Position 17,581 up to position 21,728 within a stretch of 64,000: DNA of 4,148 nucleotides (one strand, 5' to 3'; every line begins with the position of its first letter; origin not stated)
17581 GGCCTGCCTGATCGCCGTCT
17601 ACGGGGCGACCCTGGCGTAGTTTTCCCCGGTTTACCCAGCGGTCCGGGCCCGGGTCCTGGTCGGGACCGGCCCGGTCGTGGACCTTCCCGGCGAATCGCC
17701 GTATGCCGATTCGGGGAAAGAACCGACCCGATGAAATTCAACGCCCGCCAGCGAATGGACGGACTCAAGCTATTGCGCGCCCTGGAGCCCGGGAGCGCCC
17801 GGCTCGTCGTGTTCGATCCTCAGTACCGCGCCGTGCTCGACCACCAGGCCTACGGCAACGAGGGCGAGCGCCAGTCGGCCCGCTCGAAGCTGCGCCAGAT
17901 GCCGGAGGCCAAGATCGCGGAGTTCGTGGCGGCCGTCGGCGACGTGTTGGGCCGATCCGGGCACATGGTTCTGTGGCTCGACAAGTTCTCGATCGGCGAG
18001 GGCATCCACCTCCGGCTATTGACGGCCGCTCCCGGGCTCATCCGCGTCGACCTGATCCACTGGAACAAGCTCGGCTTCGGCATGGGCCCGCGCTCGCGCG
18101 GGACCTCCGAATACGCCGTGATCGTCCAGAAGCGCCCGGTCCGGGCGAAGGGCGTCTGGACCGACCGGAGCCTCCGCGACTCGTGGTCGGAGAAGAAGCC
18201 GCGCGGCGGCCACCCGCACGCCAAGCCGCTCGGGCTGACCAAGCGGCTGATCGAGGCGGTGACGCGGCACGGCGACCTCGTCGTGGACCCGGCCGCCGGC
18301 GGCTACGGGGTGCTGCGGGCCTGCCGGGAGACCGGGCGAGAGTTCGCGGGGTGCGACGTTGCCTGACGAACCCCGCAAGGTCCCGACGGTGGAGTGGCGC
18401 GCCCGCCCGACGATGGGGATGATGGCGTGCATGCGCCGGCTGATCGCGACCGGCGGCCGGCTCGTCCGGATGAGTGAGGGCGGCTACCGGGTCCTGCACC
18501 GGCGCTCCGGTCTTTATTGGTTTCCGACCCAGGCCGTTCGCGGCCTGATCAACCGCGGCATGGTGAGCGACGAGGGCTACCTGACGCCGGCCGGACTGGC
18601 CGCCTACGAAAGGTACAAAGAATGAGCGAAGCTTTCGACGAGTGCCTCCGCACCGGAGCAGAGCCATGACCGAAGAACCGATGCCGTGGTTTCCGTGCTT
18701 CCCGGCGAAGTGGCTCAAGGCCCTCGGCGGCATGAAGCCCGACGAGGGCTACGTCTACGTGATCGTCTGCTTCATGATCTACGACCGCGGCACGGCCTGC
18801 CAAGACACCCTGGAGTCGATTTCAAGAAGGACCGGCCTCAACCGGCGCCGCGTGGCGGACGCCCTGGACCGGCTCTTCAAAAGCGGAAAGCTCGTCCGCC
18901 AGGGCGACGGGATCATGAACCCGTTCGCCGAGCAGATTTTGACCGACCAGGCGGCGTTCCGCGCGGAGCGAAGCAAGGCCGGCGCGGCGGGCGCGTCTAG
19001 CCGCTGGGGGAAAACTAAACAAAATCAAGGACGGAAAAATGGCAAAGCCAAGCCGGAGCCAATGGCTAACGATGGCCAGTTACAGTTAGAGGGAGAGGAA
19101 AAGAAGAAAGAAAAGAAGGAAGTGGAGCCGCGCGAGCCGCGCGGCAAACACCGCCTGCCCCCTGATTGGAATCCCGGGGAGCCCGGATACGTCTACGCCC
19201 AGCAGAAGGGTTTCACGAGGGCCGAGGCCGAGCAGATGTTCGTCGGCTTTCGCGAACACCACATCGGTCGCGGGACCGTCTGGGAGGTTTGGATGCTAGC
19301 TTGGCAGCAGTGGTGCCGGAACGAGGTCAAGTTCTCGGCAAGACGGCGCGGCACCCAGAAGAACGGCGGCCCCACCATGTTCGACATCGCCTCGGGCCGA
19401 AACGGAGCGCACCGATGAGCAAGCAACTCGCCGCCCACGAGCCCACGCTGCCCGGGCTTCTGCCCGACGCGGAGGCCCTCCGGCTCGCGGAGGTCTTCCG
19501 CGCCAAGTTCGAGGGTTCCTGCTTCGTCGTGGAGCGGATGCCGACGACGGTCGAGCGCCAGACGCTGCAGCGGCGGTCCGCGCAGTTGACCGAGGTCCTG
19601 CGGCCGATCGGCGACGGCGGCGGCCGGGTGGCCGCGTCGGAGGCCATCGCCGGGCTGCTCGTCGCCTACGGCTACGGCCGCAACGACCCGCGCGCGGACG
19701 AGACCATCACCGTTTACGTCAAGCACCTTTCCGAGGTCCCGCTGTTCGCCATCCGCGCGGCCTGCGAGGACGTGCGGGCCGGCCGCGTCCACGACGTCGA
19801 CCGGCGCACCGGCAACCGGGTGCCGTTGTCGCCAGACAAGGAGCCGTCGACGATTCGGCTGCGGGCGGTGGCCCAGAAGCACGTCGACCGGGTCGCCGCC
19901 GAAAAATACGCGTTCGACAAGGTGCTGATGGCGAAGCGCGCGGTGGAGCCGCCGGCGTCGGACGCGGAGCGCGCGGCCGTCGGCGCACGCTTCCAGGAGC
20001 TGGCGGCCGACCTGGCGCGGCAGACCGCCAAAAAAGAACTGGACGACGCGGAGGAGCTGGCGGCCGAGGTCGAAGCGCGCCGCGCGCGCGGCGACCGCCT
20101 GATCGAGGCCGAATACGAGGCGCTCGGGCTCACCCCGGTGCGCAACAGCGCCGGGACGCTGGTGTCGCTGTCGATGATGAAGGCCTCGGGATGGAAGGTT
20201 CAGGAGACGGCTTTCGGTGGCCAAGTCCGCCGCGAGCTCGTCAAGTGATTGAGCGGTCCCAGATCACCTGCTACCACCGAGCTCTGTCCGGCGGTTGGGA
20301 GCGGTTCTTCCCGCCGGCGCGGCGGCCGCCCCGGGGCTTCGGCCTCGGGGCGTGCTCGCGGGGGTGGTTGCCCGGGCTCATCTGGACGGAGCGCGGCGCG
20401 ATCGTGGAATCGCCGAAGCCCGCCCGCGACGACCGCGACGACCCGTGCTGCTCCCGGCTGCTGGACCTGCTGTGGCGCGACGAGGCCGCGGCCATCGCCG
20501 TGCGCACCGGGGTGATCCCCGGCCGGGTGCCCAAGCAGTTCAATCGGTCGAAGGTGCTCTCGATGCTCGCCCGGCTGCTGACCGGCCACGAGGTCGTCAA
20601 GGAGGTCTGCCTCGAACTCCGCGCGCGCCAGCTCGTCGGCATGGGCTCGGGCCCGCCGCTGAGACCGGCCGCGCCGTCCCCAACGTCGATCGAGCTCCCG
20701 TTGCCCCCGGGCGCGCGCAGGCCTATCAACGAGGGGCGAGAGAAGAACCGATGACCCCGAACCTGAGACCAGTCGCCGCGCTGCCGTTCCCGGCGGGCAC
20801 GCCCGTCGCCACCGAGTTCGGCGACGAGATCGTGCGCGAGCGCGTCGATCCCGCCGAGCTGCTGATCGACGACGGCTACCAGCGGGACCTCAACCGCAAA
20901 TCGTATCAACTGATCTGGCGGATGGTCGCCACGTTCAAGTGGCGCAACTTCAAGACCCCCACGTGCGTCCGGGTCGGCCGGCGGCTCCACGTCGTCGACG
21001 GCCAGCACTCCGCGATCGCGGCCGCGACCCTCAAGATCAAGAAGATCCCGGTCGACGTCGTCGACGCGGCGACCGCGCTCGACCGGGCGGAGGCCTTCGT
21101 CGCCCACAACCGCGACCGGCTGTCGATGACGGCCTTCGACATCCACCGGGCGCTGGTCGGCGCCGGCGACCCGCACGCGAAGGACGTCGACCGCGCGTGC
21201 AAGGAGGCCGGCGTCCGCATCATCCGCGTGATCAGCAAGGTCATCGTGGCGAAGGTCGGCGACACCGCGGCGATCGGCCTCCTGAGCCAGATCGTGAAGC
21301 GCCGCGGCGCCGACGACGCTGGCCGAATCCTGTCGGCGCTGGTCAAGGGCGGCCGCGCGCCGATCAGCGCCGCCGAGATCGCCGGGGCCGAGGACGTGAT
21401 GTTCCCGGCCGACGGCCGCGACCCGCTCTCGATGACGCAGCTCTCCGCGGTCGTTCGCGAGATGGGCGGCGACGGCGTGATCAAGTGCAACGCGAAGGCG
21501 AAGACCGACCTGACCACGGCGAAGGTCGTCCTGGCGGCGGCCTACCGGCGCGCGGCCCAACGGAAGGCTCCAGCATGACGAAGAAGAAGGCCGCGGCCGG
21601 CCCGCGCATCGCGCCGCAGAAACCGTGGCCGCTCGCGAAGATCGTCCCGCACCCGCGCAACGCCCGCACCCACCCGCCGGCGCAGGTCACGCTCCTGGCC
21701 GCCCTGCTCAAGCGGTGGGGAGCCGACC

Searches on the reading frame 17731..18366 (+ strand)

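Call 47: search_protein_families(library=phrogs, proteins=[window:17731-18366:+], max_evalue=0.00001)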
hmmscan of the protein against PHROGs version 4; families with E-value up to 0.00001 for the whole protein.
window:17731-18366:+ (211 aa): 5 families
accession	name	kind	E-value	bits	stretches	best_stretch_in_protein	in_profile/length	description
phrog_67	-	other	9.5e-19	68.9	1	9-209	129-330/743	DNA methyltransferase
phrog_3008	-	other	8.4e-12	45.9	1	153-210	142-199/244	DNA methyltransferase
phrog_498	-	other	1.5e-09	38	1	22-209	222-407/633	DNA methyltransferase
phrog_18293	-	other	6.3e-06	27.1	1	157-209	42-94/119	methyltransferase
phrog_6952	-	other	7.2e-06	27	1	159-209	112-162/181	DNA methyltransferase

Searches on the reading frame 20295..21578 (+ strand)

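Call 46: search_protein_families(library=pfam, proteins=[window:20295-21578:+], max_evalue=0.001)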
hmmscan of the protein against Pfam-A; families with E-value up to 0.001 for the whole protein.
window:20295-21578:+ (427 aa): 1 family
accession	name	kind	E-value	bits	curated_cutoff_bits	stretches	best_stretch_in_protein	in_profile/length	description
PF20188.4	DUF6551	-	0.00054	20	26.8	1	194-309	5-120/242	Family of unknown function (DUF6551)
